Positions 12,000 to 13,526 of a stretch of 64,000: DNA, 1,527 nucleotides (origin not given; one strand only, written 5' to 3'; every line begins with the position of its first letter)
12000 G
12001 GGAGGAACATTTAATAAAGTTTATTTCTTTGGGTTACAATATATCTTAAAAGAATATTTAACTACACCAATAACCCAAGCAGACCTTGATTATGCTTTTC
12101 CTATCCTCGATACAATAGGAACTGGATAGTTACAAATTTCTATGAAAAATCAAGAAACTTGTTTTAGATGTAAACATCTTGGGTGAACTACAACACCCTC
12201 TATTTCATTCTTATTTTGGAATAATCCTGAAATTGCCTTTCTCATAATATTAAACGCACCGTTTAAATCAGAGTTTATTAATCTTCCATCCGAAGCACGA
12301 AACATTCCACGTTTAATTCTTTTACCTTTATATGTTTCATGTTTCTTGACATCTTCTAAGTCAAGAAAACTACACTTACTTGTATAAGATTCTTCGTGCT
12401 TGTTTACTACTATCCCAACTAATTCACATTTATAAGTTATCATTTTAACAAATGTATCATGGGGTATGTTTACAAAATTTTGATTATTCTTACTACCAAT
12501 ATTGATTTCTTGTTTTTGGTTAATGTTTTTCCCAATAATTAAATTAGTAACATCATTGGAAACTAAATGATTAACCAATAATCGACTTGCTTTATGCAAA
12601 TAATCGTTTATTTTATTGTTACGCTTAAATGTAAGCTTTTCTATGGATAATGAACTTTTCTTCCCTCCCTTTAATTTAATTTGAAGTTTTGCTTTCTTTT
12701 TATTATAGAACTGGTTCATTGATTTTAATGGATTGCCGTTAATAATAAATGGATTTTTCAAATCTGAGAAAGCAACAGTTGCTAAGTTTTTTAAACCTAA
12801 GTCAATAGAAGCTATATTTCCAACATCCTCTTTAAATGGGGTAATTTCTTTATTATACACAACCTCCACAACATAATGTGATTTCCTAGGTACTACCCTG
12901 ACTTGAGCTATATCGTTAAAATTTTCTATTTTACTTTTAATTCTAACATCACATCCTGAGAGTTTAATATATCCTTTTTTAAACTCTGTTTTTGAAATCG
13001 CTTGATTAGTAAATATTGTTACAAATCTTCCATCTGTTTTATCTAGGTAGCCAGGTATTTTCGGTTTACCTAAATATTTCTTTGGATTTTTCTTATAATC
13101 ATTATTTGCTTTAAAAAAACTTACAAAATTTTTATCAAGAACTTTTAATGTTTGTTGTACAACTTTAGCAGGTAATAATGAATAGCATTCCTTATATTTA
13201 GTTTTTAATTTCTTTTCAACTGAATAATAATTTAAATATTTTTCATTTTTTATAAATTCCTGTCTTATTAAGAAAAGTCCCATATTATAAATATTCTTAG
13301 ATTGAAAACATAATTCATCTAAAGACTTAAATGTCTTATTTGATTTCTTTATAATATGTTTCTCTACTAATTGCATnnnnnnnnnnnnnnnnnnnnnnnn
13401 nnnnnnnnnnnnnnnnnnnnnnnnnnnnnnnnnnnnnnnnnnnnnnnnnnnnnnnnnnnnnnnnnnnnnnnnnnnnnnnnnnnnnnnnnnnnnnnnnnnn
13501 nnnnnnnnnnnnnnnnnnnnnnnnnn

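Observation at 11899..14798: IS607-type transposon splits the phage NAMPT gene (nadV) and removes about 130 codons, while natV stays intact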

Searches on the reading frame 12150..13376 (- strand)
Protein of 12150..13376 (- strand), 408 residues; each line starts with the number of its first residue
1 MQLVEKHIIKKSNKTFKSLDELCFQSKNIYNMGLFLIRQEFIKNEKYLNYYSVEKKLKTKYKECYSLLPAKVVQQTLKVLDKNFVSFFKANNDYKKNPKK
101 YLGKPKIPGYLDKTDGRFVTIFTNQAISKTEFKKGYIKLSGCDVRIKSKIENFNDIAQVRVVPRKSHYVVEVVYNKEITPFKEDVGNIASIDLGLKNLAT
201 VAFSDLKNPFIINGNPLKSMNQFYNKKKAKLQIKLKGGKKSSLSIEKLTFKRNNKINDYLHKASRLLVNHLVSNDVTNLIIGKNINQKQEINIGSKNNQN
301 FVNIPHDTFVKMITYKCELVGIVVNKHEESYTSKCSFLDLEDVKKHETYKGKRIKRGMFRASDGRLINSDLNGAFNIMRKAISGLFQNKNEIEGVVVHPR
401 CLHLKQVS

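Call 3: search_protein_families(library=pfam, proteins=[window:12150-13376:-], max_evalue=0.01)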
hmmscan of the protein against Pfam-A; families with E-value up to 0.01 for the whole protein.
window:12150-13376:- (408 aa): 2 families
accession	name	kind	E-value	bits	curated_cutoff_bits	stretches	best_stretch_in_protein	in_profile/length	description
PF01385.25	OrfB_IS605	-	4.6e-21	75.7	30.5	1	174-284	4-116/120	Probable transposase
PF07282.18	Cas12f1-like_TNB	-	1.4e-09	38.4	26.3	1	306-377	1-60/60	Cas12f1-like, TNB domain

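Call 15: find_homologous_proteins(query=window:12150-13376:-, max_evalue=1e-20)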
Query window:12150-13376:- (408 aa): 7683 proteins with E <= 1e-20 among 8000 candidates; the best 120 are listed.
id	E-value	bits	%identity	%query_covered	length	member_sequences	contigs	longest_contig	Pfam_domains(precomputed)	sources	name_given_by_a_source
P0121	8.9e-239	810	90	100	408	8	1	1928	PF01385.26,PF07282.19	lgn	-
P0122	2.4e-229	779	87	100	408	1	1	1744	PF01385.26,PF07282.19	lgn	-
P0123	2.1e-137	476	61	95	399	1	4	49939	PF01385.26,PF07282.19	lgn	-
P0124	2.4e-137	476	58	95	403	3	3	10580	PF01385.26,PF07282.19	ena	-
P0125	3.6e-137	476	61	95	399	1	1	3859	PF01385.26,PF07282.19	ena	-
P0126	5.1e-136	472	61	95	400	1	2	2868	PF01385.26,PF07282.19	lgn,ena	-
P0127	1.3e-135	471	61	95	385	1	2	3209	PF01385.26,PF07282.19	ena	-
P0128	1.9e-135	470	60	95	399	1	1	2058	PF01385.26,PF07282.19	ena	-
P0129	1.9e-135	470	60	95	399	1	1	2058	PF01385.26,PF07282.19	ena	-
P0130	2.0e-135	470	61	95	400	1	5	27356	PF01385.26,PF07282.19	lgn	-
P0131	2.6e-135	469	61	95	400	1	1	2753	PF01385.26,PF07282.19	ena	-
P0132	3.8e-135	469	60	95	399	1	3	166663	PF01385.26,PF07282.19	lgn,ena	-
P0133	9.5e-135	468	60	95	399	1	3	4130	PF01385.26,PF07282.19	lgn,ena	-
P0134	1.7e-134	467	60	95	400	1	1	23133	PF01385.26,PF07282.19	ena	-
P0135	2.0e-134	467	60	95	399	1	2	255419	PF01385.26,PF07282.19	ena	-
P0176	1.5e-132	460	60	95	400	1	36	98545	PF01385.26,PF07282.19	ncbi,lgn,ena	-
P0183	3.6e-132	459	58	98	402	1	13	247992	PF01385.26,PF07282.19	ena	-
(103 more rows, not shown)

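Call 16: find_encoding_contigs(protein=P0121, flank=3000, max_places=6)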
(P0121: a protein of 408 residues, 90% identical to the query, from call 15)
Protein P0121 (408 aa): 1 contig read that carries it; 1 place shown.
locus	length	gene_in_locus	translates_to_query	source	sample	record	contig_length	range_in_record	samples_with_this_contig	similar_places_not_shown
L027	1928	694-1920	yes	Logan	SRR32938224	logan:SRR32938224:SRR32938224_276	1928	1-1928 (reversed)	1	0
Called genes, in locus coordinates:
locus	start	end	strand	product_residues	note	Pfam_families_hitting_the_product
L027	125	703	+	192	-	PF00239:Resolvase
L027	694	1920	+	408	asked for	PF01385:OrfB_IS605, PF07282:Cas12f1-like_TNB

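Call 17: find_encoding_contigs(protein=P0122, flank=3000, max_places=6)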
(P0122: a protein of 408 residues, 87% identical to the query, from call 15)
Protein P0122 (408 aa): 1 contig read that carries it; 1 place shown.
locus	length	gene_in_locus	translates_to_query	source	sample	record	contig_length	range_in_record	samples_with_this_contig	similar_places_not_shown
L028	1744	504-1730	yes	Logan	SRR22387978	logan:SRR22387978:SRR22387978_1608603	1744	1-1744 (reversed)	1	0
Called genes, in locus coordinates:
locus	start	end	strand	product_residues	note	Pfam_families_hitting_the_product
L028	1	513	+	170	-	?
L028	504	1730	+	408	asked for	PF01385:OrfB_IS605, PF07282:Cas12f1-like_TNB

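Call 18: find_encoding_contigs(protein=window:12150-13376:-, flank=3000, max_places=10)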
Protein window:12150-13376:- (408 aa): 8 contigs read that carry it; 3 places shown.
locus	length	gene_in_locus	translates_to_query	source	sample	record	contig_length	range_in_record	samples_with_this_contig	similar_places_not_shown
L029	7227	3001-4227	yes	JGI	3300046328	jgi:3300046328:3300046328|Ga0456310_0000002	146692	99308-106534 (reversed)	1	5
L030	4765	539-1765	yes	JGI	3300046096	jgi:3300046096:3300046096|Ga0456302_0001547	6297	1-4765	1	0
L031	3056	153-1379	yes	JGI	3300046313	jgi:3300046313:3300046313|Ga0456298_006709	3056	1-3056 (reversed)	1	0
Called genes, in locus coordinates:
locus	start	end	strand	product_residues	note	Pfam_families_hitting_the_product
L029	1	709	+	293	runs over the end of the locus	PF23849:Phage_TTP_2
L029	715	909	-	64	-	-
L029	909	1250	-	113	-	-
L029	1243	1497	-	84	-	PF21840:DUF6899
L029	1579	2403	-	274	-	PF04095:NAPRTase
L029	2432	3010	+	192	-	PF00239:Resolvase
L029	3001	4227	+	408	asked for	PF01385:OrfB_IS605, PF07282:Cas12f1-like_TNB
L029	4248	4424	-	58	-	PF18127:NAMPT_N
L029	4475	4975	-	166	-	-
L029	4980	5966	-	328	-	PF01467:CTP_transf_like, PF00293:NUDIX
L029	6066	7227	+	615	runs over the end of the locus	PF21379:Gp6-like_1st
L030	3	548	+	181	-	?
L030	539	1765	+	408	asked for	PF01385:OrfB_IS605, PF07282:Cas12f1-like_TNB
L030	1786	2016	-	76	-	PF18127:NAMPT_N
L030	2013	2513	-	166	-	-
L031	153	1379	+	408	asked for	PF01385:OrfB_IS605, PF07282:Cas12f1-like_TNB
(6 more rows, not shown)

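Call 29: find_related_loci(query=window:12150-13376:-, collection=genome_contigs, flank=1500)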
Query window:12150-13376:- (408 aa) in genome_contigs; peptide patterns used: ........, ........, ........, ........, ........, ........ (x = any residue, [..] = any of these).
128 stretches matched a pattern; 5 encode a relative of the query (tblastn E <= 1e-3); 5 distinct loci.
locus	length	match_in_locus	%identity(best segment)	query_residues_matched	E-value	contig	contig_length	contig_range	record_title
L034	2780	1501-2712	47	1-399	3e-115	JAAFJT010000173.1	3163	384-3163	MAG: Chitinophagales bacterium isolate bin35.maxbin.ball.156 WN_Chitinophagales_5_scaffold_173, whole genome shotgun seq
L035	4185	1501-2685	44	1-404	5e-98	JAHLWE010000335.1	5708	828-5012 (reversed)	MAG: Promethearchaeota archaeon isolate 2R3_4 k141_69634, whole genome shotgun sequence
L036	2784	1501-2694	43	4-399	3e-89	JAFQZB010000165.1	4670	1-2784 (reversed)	MAG: Selenomonadaceae bacterium isolate RGIG2281 Goat_Duodenum-5__c223166, whole genome shotgun sequence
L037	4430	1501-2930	49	1-390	5e-50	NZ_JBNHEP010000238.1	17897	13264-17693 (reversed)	Dapis sp. BLCC M229 strain BLCC-M229 NODE_539_length_17897_cov_60.876191, whole genome shotgun sequence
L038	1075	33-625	56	209-399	4e-42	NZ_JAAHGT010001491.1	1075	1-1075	MAG: Okeania sp. SIO2F4 2F4_NODE_1491, whole genome shotgun sequence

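Call 35: find_encoding_contigs(protein=P0176, flank=1500, max_places=10)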
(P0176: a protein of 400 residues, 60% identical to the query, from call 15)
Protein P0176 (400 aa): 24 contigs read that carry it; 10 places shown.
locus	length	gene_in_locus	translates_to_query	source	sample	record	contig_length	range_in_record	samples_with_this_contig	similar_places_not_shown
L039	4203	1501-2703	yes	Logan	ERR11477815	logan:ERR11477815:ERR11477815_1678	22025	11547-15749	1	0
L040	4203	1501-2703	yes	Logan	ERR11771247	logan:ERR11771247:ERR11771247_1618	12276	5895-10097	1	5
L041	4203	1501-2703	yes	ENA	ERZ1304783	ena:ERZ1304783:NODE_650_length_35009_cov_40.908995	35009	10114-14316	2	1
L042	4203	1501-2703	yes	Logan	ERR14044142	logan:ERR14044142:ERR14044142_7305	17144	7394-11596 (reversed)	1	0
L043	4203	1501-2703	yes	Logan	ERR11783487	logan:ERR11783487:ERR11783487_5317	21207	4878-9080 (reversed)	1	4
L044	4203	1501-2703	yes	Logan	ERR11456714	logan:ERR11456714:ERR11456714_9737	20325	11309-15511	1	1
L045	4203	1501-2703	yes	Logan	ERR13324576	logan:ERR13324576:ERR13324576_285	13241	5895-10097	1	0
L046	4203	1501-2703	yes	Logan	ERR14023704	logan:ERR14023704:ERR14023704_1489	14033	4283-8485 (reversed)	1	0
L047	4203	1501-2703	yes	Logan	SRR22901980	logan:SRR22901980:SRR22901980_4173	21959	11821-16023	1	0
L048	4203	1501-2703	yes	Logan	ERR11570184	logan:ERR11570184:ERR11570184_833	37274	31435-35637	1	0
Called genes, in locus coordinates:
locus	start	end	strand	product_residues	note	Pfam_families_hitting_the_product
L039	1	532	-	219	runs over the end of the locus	-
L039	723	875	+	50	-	-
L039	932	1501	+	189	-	PF00239:Resolvase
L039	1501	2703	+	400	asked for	PF01385:OrfB_IS605, PF07282:Cas12f1-like_TNB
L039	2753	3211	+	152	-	-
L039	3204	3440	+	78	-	-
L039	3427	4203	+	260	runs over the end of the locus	-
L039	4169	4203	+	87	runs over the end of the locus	-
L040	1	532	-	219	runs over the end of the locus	-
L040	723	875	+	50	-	-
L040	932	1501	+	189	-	PF00239:Resolvase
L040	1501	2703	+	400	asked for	PF01385:OrfB_IS605, PF07282:Cas12f1-like_TNB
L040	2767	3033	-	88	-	-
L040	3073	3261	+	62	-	-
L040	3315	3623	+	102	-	-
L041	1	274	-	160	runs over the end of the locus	-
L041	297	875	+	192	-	-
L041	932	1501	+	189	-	PF00239:Resolvase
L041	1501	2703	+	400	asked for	PF01385:OrfB_IS605, PF07282:Cas12f1-like_TNB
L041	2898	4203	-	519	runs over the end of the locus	-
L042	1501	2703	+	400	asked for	PF01385:OrfB_IS605, PF07282:Cas12f1-like_TNB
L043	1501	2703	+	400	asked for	PF01385:OrfB_IS605, PF07282:Cas12f1-like_TNB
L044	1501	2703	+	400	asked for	PF01385:OrfB_IS605, PF07282:Cas12f1-like_TNB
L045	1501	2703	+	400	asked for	PF01385:OrfB_IS605, PF07282:Cas12f1-like_TNB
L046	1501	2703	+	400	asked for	PF01385:OrfB_IS605, PF07282:Cas12f1-like_TNB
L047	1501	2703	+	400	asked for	PF01385:OrfB_IS605, PF07282:Cas12f1-like_TNB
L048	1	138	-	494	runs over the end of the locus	-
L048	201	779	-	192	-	PF05265:DUF723, PF14311:DUF4379 (weak)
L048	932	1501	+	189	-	PF00239:Resolvase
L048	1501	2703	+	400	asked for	PF01385:OrfB_IS605, PF07282:Cas12f1-like_TNB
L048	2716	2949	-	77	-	PF05265:DUF723, PF14311:DUF4379 (weak)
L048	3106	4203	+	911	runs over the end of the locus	?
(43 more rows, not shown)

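Call 40: search_solved_structures(query=window:12150-13376:-, show_alignments=2, max_evalue=0.001)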
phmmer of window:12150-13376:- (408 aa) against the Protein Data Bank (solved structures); distinct sequences matched with E-value up to 0.001: 3.
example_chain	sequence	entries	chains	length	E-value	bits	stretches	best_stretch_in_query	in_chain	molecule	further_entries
9yyg_A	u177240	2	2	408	8.4e-09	38.2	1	28-382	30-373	AI-designed RNA-guided nuclease | AI-generated RNA-guided nuclease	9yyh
8j3r_A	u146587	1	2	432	6.6e-05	25.4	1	158-378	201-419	Transposase IS605 OrfB C-terminal domain-containing protein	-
8j1j_A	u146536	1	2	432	7.4e-05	25.2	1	160-378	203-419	Transposase IS605 OrfB C-terminal domain-containing protein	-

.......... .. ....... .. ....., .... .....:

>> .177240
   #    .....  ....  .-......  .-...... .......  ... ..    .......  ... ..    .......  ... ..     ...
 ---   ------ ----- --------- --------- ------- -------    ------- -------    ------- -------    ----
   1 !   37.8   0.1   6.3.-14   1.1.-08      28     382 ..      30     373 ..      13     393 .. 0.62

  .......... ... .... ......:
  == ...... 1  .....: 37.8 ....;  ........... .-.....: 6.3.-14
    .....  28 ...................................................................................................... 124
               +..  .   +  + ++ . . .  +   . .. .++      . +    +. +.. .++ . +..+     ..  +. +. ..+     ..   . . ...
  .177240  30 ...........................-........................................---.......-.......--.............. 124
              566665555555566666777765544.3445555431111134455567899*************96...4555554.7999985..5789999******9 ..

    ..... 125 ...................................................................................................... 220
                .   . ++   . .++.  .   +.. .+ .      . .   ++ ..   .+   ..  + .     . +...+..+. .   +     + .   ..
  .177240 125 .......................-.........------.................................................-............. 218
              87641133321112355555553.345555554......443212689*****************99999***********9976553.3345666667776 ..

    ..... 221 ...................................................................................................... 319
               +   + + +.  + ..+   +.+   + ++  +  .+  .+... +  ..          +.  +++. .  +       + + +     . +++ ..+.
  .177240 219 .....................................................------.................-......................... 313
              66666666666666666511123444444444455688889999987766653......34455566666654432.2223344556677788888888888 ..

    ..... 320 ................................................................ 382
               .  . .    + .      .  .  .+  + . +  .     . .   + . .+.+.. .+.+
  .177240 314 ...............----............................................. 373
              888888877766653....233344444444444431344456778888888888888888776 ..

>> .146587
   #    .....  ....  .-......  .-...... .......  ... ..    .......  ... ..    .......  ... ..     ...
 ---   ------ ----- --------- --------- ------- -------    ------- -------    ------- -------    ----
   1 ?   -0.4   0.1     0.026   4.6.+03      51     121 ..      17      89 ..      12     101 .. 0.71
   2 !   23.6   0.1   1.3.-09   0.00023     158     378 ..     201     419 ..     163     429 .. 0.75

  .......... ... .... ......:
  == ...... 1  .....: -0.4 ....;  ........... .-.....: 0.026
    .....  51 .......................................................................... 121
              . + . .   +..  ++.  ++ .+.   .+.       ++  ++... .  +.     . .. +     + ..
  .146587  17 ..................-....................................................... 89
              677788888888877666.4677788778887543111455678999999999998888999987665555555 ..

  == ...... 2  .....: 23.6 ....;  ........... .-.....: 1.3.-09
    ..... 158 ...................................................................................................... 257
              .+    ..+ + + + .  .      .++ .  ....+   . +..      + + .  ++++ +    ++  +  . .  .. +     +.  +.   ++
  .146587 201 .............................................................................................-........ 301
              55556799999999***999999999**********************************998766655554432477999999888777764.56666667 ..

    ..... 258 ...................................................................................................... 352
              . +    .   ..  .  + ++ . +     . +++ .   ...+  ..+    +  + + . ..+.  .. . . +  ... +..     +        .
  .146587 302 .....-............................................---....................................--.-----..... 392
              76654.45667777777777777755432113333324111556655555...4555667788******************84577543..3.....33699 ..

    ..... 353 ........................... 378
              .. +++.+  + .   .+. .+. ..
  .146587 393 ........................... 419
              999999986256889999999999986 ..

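Call 51: search_dna_similar(query=window:12150-13376:-, collection=phages, mode=protein, max_rows=30)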
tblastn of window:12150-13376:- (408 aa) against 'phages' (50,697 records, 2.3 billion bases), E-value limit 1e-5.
Records with a match: 39; places in all: 49; records where one place covers at least 80% of the query: 36.
Best place of each record, by identity: <60% 39.
By first word of the organism name: Nodularia 9; Staphylococcus 5; Bacteriophage 5; Prevotella 4; Helicobacter 4; Bacillus 2; uncultured 2; Sulfolobus 2; Hyperthermophilic 2; phage 1; and 3 more.
By host as written in the record: - 11; Prevotella sp. 4; Nodularia spumigena KAC65 4; Nodularia spumigena kac68 3; Bacillus megaterium str. ATCC 43725 2; Helicobacter pylori Pt11470 2; Nodularia sp. AV2 2; Sulfolobus solfataricus P2 2; and 9 more.
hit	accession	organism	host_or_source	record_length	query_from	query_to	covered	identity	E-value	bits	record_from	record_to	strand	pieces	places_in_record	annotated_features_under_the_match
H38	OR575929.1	phage csAssE-Sib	human gut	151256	1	381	93%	50.3%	3e-95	318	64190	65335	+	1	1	RNA-guided endonuclease TnpB family protein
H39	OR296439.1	Bacteroides phage C3_41T2LP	Bacteroides uniformis MB20-41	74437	1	400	98%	45.3%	3e-76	263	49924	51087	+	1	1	endonuclease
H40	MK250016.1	Prevotella phage Lak-A1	Prevotella sp.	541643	1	399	98%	42.2%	9e-77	264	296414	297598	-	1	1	record has no annotation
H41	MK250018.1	Prevotella phage Lak-A1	Prevotella sp.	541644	1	399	98%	42.2%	9e-77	264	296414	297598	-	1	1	record has no annotation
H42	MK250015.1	Prevotella phage Lak-A1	Prevotella sp.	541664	1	399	98%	42.2%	9e-77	264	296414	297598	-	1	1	record has no annotation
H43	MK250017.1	Prevotella phage Lak-A1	Prevotella sp.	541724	1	399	98%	42.2%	9e-77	264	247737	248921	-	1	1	record has no annotation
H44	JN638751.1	Bacillus phage G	Bacillus megaterium str. ATCC 43725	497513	9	399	96%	42.2%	8e-71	247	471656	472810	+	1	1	662: gp662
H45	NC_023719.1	Bacillus phage G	Bacillus megaterium str. ATCC 43725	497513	9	399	96%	42.2%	8e-71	247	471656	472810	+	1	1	662: transposase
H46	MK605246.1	Nodularia phage vB_NspS-kac68v162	Nodularia spumigena kac68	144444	1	404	99%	40.5%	3e-73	254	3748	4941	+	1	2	transposase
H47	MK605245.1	Nodularia phage vB_NspS-kac68v161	Nodularia spumigena kac68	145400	1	404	99%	40.5%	3e-73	254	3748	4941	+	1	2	transposase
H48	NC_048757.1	Nodularia phage vB_NspS-kac68v161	Nodularia spumigena kac68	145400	1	404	99%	40.5%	3e-73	254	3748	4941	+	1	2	transposase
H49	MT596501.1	Staphylococcus phage vB_SepM_BE04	Staphylococcus epidermidis F12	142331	4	382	93%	42.4%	6e-80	273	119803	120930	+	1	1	transposase subunit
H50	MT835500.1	Bacteriophage sp.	human fecal samples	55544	1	380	93%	41.8%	6e-70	244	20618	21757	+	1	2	record has no annotation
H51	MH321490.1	Staphylococcus phage Quidividi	Staphylococcus epidermidis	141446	4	382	93%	41.9%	6e-79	271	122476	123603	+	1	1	transposase subunit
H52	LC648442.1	Staphylococcus phage vB_SsapH-Golestan-105-M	Staphylococcus saprophyticus 105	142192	4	404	98%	39.5%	5e-56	204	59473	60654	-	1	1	IS200/IS605 family element transposase accessory protein TnpB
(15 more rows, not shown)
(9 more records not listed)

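Call 52: get_annotated_region(hit=H38, flank=2500)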
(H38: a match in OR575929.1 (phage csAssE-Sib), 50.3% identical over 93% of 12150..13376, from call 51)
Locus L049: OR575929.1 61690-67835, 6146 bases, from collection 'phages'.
description: Phage csAssE-Sib, complete genome.
organism: phage csAssE-Sib (NCBI taxid 3092639)
taxonomy: Viruses; Duplodnaviria; Heunggongvirae; Uroviricota; Caudoviricetes
host: -; source: human gut; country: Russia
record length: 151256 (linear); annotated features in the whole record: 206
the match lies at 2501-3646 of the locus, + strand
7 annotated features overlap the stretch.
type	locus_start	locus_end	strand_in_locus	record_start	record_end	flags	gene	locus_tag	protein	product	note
CDS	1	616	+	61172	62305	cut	-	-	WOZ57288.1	hypothetical protein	-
CDS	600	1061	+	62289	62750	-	-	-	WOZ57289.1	periplasmic metallopeptidase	effector, metallopeptidase, toxin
CDS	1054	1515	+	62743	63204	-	-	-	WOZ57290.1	hypothetical protein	-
CDS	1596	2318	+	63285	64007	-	-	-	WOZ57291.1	hypothetical protein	-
CDS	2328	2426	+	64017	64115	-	-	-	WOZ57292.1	hypothetical protein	-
CDS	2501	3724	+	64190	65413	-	-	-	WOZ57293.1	RNA-guided endonuclease TnpB family protein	Transposase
CDS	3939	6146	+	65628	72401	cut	-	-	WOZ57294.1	structural protein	Muzzle protein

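Call 64: search_protein_families(library=ncbifam, proteins=[window:12150-13376:-], max_evalue=0.001)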
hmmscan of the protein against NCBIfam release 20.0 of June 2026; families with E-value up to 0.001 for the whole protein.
window:12150-13376:- (408 aa): 3 families
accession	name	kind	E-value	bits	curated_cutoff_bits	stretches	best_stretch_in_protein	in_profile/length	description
NF040570.1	guided_TnpB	subfamily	2.3e-56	191.8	100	1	8-380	4-389/389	RNA-guided endonuclease TnpB family protein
TIGR01766.2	TIGR01766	domain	1.4e-12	47.9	32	1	252-333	1-82/82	IS200/IS605 family accessory protein TnpB-related protein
NF049972.1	CRISPR_Cas12f2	exception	7.4e-09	34.9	450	1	179-382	319-520/524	type V CRISPR-associated effector Cas12f2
